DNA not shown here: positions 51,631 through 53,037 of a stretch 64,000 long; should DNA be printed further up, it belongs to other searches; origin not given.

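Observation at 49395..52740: Porin-cytochrome-cytochrome operon convergent with a NirK-like cupredoxin lacking key type-2 Cu residues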

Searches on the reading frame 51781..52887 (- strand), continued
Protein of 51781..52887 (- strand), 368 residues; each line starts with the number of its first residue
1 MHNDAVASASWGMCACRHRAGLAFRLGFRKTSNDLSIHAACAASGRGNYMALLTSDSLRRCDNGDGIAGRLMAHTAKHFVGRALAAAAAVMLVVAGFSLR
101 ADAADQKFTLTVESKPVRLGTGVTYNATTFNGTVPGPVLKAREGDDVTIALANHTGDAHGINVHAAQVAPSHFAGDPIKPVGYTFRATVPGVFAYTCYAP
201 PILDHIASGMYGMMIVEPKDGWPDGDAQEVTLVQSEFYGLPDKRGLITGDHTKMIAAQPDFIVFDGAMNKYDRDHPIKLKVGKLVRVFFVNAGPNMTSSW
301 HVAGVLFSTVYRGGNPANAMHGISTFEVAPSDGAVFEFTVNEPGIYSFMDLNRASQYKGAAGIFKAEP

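Call 13: find_related_loci(query=A1, collection=genome_contigs, flank=8000)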
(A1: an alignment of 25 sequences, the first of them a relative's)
Query A1 (319 aa) in genome_contigs; peptide patterns used: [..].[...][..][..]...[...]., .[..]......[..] (x = any residue, [..] = any of these).
599 stretches matched a pattern (row limit reached: there are more); 587 encode a relative of the query (tblastn E <= 1e-3); the best 80 are kept; 80 distinct loci.
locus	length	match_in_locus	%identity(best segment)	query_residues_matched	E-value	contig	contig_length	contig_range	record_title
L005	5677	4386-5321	57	8-319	2e-116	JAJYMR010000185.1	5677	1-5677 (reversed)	MAG: Deltaproteobacteria bacterium isolate DBS2-4.bin15 NODE_25666_length_5677_cov_1.87297, whole genome shotgun sequenc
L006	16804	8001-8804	63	52-319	2e-112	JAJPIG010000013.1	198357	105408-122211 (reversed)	MAG: Proteobacteria bacterium isolate Centralia_MAG_294 k107_32229863, whole genome shotgun sequence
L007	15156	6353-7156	62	52-319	5e-111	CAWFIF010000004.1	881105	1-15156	MAG: uncultured delta proteobacterium isolate MFD02248.bin.1.46 genome assembly, contig: contig_53414, whole genome shot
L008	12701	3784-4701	55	21-317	2e-106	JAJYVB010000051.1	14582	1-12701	MAG: Deltaproteobacteria bacterium isolate FK1.bin62 NODE_4257_length_14582_cov_1.120996, whole genome shotgun sequence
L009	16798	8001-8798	58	52-317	8e-107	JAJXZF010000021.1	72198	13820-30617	MAG: Deltaproteobacteria bacterium isolate BP7.bin41 NODE_422_length_72198_cov_4.483218, whole genome shotgun sequence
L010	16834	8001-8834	56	41-319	2e-102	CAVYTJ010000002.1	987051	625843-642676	MAG: uncultured delta proteobacterium isolate MFD06092.bin.1.266 genome assembly, contig: contig_10710, whole genome sho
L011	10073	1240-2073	58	39-319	5e-101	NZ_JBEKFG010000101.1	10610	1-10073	MAG: Candidatus Binatus sp. isolate SPRUCE 224 SPRUCE_224_101, whole genome shotgun sequence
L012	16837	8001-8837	55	41-319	6e-101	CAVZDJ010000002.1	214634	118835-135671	MAG: uncultured delta proteobacterium isolate MFD09222.bin.3.24 genome assembly, contig: contig_112389, whole genome sho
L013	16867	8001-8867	57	28-319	1e-100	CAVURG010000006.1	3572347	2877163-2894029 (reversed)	MAG: uncultured delta proteobacterium isolate MFD01299.bin.2.36 genome assembly, contig: contig_3968, whole genome shotg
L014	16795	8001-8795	57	54-319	1e-99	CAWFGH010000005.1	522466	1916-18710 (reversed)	MAG: uncultured delta proteobacterium isolate MFD00731.bin.2.203 genome assembly, contig: contig_30362, whole genome sho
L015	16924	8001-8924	53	8-319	3e-99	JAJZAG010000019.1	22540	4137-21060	MAG: Deltaproteobacteria bacterium isolate FK5.bin86 NODE_2807_length_22540_cov_1.426538, whole genome shotgun sequence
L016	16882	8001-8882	56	20-319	6e-99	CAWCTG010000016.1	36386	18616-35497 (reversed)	MAG: Candidatus Binataceae bacterium isolate MFD03399.bin.1.12 genome assembly, contig: contig_32599, whole genome shotg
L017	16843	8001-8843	56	34-319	1e-98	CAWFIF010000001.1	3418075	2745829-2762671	MAG: uncultured delta proteobacterium isolate MFD02248.bin.1.46 genome assembly, contig: contig_107, whole genome shotgu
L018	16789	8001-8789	56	56-319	8e-98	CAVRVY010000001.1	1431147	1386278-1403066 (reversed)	MAG: uncultured delta proteobacterium isolate MFD05512.bin.2.52 genome assembly, contig: contig_11165, whole genome shot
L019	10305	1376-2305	59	1-317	3e-118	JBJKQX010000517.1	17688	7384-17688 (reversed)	MAG: Candidatus Binataceae bacterium isolate Bin_45 S1Ck127_3373835_flag_1_multi_6.9966_len_17688, whole genome shotgun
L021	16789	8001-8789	42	50-316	1e-57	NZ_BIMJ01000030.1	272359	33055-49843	Paenibacillus amylolyticus strain NBRC 15957 PAM01_CON00030, whole genome shotgun sequence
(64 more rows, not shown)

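Call 15: find_encoding_contigs(protein=P0008, flank=6000, max_places=1)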
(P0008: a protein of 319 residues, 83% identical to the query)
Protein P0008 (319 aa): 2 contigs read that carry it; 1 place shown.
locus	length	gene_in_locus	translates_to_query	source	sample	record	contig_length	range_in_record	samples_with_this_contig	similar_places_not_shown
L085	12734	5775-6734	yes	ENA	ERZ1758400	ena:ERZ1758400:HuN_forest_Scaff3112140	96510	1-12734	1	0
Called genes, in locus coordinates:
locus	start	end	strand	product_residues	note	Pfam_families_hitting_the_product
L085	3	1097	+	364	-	?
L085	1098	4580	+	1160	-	PF12773:DZR, PF13240:Zn_Ribbon_1 (faint), PF24463:DUF7577 (weak), PF00211:Guanylate_cyc, PF13191:AAA_16, PF07719:TPR_2 (faint), PF13176:TPR_7 (faint), PF13181:TPR_8 (faint), +1 more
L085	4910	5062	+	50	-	PF13561:adh_short_C2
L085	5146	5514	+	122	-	PF13442:Cytochrome_CBB3, PF00034:Cytochrom_C (weak)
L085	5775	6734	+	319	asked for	PF07731:Cu-oxidase_2 (faint), PF07732:Cu-oxidase_3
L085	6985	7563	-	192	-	PF01258:zf-dskA_traR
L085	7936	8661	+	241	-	PF00156:Pribosyltran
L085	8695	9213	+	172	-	PF00011:HSP20, PF17886:ArsA_HSP20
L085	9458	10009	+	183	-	PF02482:Ribosomal_S30AE, PF00313:CSD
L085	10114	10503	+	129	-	PF00571:CBS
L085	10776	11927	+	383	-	PF01070:FMN_dh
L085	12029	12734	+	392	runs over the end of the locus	PF02515:CoA_transf_3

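Call 16: find_encoding_contigs(protein=P0031, flank=6000, max_places=1)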
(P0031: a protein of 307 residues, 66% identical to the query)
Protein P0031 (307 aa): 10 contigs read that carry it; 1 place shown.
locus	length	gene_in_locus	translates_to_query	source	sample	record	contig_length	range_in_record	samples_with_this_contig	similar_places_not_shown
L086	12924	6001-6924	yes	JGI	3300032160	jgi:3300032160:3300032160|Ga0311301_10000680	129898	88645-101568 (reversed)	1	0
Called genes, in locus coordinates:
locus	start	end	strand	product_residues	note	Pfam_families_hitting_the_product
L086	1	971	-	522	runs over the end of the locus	PF06414:Zeta_toxin (weak), PF08433:KTI12 (weak), PF13207:AAA_17 (weak), PF13238:AAA_18 (weak), PF13671:AAA_33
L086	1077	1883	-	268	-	PF00582:Usp, PF00571:CBS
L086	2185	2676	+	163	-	PF00571:CBS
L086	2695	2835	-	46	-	-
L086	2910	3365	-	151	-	PF00582:Usp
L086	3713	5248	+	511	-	-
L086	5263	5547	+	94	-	-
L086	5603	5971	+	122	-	PF13442:Cytochrome_CBB3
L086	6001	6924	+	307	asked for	PF07731:Cu-oxidase_2 (faint), PF07732:Cu-oxidase_3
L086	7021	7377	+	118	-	PF13442:Cytochrome_CBB3, PF00034:Cytochrom_C (weak)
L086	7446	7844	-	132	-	PF05235:CHAD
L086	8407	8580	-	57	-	-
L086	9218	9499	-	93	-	-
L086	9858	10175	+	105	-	PF04116:FA_hydroxylase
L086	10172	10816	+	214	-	PF09335:VTT_dom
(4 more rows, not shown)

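Call 17: find_encoding_contigs(protein=P0083, flank=6000, max_places=1)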
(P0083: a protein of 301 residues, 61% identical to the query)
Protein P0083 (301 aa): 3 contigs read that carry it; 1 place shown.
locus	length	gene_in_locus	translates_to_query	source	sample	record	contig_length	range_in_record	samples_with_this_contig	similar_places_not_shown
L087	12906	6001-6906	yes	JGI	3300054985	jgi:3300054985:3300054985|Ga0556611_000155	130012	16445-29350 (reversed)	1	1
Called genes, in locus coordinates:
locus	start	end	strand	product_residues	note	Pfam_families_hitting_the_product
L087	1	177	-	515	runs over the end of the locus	PF01512:Complex1_51K, PF10589:NADH_4Fe-4S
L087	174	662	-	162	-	PF01257:2Fe-2S_thioredx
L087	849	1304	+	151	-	PF09655:Nitr_red_assoc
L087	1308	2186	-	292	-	PF08543:Phos_pyr_kin, PF00294:PfkB (weak)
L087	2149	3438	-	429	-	PF00355:Rieske, PF00848:Ring_hydroxyl_A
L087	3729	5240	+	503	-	PF13609:Porin_4 (faint)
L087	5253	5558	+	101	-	-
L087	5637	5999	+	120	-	PF13442:Cytochrome_CBB3, PF00034:Cytochrom_C (weak)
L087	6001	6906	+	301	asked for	PF07731:Cu-oxidase_2 (faint), PF07732:Cu-oxidase_3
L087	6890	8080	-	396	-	PF13472:Lipase_GDSL_2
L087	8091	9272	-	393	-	-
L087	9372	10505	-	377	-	PF04909:Amidohydro_2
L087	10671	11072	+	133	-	PF01042:Ribonuc_L-PSP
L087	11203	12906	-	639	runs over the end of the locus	PF06980:DUF1302 (weak)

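Call 34: search_protein_families(library=pfam, proteins=[L013:3583-4368:+, L013:4599-5072:+, L013:5053-5346:+, L013:5343-5933:+, L013:5870-7360:+, L013:7809-8870:+, L013:8871-9401:+, L013:9379-10812:+, L013:10813-11430:+], max_evalue=0.001)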
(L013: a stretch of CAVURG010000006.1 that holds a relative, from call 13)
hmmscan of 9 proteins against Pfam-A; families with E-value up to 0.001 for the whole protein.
L013:3583-4368:+ (261 aa): 2 families
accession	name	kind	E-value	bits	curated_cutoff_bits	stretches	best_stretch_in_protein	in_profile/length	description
PF01814.28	Hemerythrin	-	7.1e-08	33.4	25.3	1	124-238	16-125/127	Hemerythrin HHE cation binding domain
PF10006.14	DUF2249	-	0.00011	22.3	29.5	1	51-103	17-69/70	Uncharacterized conserved protein (DUF2249)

L013:4599-5072:+ (157 aa): 0 families

L013:5053-5346:+ (97 aa): 0 families

L013:5343-5933:+ (196 aa): 2 families
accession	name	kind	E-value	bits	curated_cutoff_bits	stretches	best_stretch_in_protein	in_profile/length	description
PF00034.26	Cytochrom_C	-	7.1e-05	24.5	21.3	0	95-178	3-89/90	Cytochrome c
PF13442.11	Cytochrome_CBB3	-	0.00013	22.7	27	1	96-175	6-68/68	Cytochrome C oxidase, cbb3-type, subunit III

L013:5870-7360:+ (496 aa): 1 family
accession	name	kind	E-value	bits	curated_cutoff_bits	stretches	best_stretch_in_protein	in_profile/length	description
PF00115.25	COX1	-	2e-58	198.7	34.8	1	36-461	1-432/436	Cytochrome C and Quinol oxidase polypeptide I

L013:7809-8870:+ (353 aa): 2 families
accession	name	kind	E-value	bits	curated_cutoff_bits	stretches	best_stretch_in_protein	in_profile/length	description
PF07732.21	Cu-oxidase_3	-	4.6e-16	59.4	21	1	98-207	2-117/119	Multicopper oxidase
PF07731.20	Cu-oxidase_2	-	1.8e-12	47.6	20.4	1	155-207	87-136/137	Multicopper oxidase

L013:8871-9401:+ (176 aa): 1 family
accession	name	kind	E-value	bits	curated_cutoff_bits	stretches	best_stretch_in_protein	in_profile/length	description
PF01814.28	Hemerythrin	-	1.1e-08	36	25.3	1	13-115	2-120/127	Hemerythrin HHE cation binding domain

L013:9379-10812:+ (477 aa): 1 family
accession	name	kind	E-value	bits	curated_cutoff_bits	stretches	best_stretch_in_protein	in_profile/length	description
PF04055.27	Radical_SAM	-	8.1e-18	65.6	29.5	1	97-242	2-150/166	Radical SAM superfamily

L013:10813-11430:+ (205 aa): 1 family
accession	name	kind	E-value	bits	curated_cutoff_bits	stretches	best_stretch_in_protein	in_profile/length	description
PF01152.27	Bac_globin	-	1.2e-12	48.5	21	1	87-202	1-119/121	Bacterial-like globin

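Call 38: predict_structure(alignment_id=A1)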
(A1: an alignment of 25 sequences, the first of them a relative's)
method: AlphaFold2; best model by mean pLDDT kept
length: 319 residues; sequences in the alignment: 25
mean_pLDDT: 84.5   pTM: 0.79
mean pLDDT of the five models: 84.5, 83.7, 83.2, 81.4, 81.2
residues with pLDDT >= 90: 197; 70-90: 64; 50-70: 23; < 50: 35
segments of 3 or more residues with pLDDT < 50: 1-5, 7-30, 47-51
pLDDT, mean of each block of 10 residues (from residue 1): 41 40 43 56 52 83 91 90 95 97 84 90 80 92 94 86 97 96 94 92 89 91 96 98 90 96 97 96 97 97 69 95
secondary structure, 60 per line:
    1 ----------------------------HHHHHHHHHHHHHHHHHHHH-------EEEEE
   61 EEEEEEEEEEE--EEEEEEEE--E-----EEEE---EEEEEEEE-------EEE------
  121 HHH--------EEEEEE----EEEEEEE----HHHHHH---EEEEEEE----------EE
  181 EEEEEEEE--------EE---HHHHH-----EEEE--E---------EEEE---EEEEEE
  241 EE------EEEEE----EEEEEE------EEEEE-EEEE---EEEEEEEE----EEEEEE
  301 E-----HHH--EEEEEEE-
elements in order: H29-48 E56-71 E74-81 E90-93 E97-104 E112-114 E132-137 E142-148 H153-158 E162-168 E179-188 H202-206 E212-215 E228-231 E235-242 E249-253 E258-263 E270-274 E276-279 E283-290 E295-301 E312-318

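Call 43: fold_search(model_id=the predicted structure, library=pdb)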
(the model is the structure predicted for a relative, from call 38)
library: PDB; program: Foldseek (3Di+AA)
matches with E <= 10: 1664; with E <= 0.001: 640
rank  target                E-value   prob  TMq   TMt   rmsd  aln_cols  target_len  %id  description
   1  6the                  1.0e-33  1.00  0.78  0.83   2.3       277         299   36  Crystal structure of core domain of four-domain heme-cupredoxin-Cu nitrite reductase from Bradyrhizobium sp. ORS 375 (released 2020-04-22)
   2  5ue6_D                3.4e-32  1.00  0.77  0.79   2.3       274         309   34  Structure of nitrite reductase AniA from Neisseria gonorrhoeae, space group I4122 (released 2017-02-01)
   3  4kns_A                6.7e-32  1.00  0.75  0.84   2.3       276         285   33  Reduced crystal structure of the Nitrosomonas europaea copper nitrite reductase at pH 6.5 (released 2013-07-24)
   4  5ocf                  8.4e-32  1.00  0.77  0.55   2.3       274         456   34  Crystal structure of nitric oxide bound to three-domain heme-Cu nitrite reductase from Ralstonia pickettii (released 2018-06-27)
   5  6qpx_A                1.1e-31  1.00  0.77  0.55   2.2       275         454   33  Crystal structure of nitrite bound Y323A mutant of haem-Cu containing nitrite reductase from Ralstonia pickettii (released 2019-11-06)
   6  6qpv_I                1.2e-31  1.00  0.78  0.56   2.4       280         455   33  Crystal structure of as isolated Y323A mutant of haem-Cu containing nitrite reductase from Ralstonia pickettii (released 2019-11-06)
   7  9fuk                  1.2e-31  1.00  0.78  0.55   2.5       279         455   34  CRYSTAL STRUCTURE OF NITRIC OXIDE-TREATED Q262N MUTANT OF THREE-DOMAIN HEME-CU NITRITE REDUCTASE FROM RALSTONIA PICKETTI (released 2025-07-09)
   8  3zbm                  1.3e-31  1.00  0.78  0.55   2.4       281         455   34  Structure of M92A variant of three-domain heme-Cu nitrite reductase from Ralstonia pickettii (released 2013-04-03)
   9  4ax3_B                1.5e-31  1.00  0.77  0.55   2.3       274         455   34  Structure of three-domain heme-Cu nitrite reductase from Ralstonia pickettii at 1.6 A resolution (released 2013-03-27)
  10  3ziy                  1.7e-31  1.00  0.76  0.54   2.4       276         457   35  Structure of three-domain heme-Cu nitrite reductase from Ralstonia pickettii at 1.01 A resolution (released 2013-03-27)
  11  2yqb                  1.8e-31  1.00  0.78  0.55   2.5       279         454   34  Structure of P93A variant of three-domain heme-Cu nitrite reductase from Ralstonia pickettii at 1.4 A resolution (released 2013-04-03)
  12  9fui                  1.9e-31  1.00  0.78  0.55   2.6       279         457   34  CRYSTAL STRUCTURE OF NITRIC OXIDE TREATED F295L MUTANT OF THREE-DOMAIN HEME-CU NITRITE REDUCTASE FROM RALSTONIA PICKETTI (released 2025-07-09)
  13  5ue6_F                2.1e-31  1.00  0.77  0.79   2.3       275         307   34  Structure of nitrite reductase AniA from Neisseria gonorrhoeae, space group I4122 (released 2017-02-01)
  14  6qpz_A                2.2e-31  1.00  0.78  0.55   2.5       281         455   34  Crystal structure of as isolated Y323E mutant of haem-Cu containing nitrite reductase from Ralstonia pickettii (released 2019-11-06)
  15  5ue6_A                2.2e-31  1.00  0.76  0.77   2.3       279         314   33  Structure of nitrite reductase AniA from Neisseria gonorrhoeae, space group I4122 (released 2017-02-01)
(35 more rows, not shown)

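Call 66: search_protein_families(library=ncbifam, proteins=[L013:8001-8867:+, L008:3784-4701:+, L010:8001-8834:+, L007:6353-7156:+, P0031, L006:8001-8804:+, L009:8001-8798:+, L021:8001-8789:+], max_evalue=1e-20)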
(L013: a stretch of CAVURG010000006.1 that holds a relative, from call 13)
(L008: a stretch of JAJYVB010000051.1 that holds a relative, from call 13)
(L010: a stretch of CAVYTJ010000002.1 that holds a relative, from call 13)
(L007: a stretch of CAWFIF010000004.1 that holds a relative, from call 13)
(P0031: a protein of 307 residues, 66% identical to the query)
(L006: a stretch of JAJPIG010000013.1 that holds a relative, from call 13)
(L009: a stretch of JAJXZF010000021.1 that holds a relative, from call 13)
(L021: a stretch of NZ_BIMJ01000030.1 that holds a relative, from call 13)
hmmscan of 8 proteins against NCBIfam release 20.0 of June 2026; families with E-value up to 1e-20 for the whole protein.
L013:8001-8867:+ (289 aa): 1 family
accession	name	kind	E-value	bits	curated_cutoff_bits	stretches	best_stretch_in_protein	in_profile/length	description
TIGR02376.1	Cu_nitrite_red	equivalog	2.8e-52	178.1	296.3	1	28-285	28-308/326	copper-containing nitrite reductase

L008:3784-4701:+ (306 aa): 1 family
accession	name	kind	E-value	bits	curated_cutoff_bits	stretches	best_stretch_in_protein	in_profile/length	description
TIGR02376.1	Cu_nitrite_red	equivalog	1.2e-52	179.3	296.3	1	43-305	26-309/326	copper-containing nitrite reductase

L010:8001-8834:+ (278 aa): 1 family
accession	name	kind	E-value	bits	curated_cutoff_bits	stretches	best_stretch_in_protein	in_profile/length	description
TIGR02376.1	Cu_nitrite_red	equivalog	8.4e-51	173.2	296.3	1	17-276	28-310/326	copper-containing nitrite reductase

L007:6353-7156:+ (268 aa): 1 family
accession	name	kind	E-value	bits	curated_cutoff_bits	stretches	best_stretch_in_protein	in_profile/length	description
TIGR02376.1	Cu_nitrite_red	equivalog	1.9e-45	155.6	296.3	1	6-267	28-311/326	copper-containing nitrite reductase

P0031 (307 aa): 1 family
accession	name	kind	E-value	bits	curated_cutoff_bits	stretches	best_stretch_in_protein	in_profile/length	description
TIGR02376.1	Cu_nitrite_red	equivalog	1.1e-46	159.7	296.3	1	43-304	26-309/326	copper-containing nitrite reductase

L006:8001-8804:+ (268 aa): 1 family
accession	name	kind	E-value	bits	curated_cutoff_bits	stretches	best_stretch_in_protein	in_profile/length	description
TIGR02376.1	Cu_nitrite_red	equivalog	1.1e-44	153.1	296.3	1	6-266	28-310/326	copper-containing nitrite reductase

L009:8001-8798:+ (266 aa): 1 family
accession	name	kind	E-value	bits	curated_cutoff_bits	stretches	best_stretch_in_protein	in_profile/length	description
TIGR02376.1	Cu_nitrite_red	equivalog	5e-46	157.5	296.3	1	7-264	29-308/326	copper-containing nitrite reductase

L021:8001-8789:+ (263 aa): 1 family
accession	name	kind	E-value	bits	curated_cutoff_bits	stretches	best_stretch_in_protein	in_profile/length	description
TIGR02376.1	Cu_nitrite_red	equivalog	1.2e-61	208.8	296.3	1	4-262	24-308/326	copper-containing nitrite reductase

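Call 69: search_protein_representatives(protein=window:51781-52674:-)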
Query: 297 residues. Proteins with E-value up to 0.001 (for the whole library): 3236; up to 1e-10: 1214; up to 1e-30: 236. The best 150 are listed.
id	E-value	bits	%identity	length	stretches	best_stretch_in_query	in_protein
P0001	4.7e-198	672.9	100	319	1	1-297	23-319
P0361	5.5e-92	324.7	61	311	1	19-256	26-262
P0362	3.2e-88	312.4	72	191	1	110-297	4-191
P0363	3.9e-73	262.8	56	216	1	24-236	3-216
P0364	8.7e-67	242.0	50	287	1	5-242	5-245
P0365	1.6e-59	218.1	36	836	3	33-292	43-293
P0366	2.3e-57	211.1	44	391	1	35-297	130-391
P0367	1.9e-56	208.1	41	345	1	31-293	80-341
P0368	3.4e-56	207.2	43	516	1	31-294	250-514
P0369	3.4e-55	203.9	42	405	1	34-297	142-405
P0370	3.4e-54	200.7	41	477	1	30-296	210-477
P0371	4.8e-54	200.2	40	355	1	42-292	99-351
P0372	1.3e-53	198.7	41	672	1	38-297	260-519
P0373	9.7e-51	189.3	40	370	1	36-295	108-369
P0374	1.4e-50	188.8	44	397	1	22-295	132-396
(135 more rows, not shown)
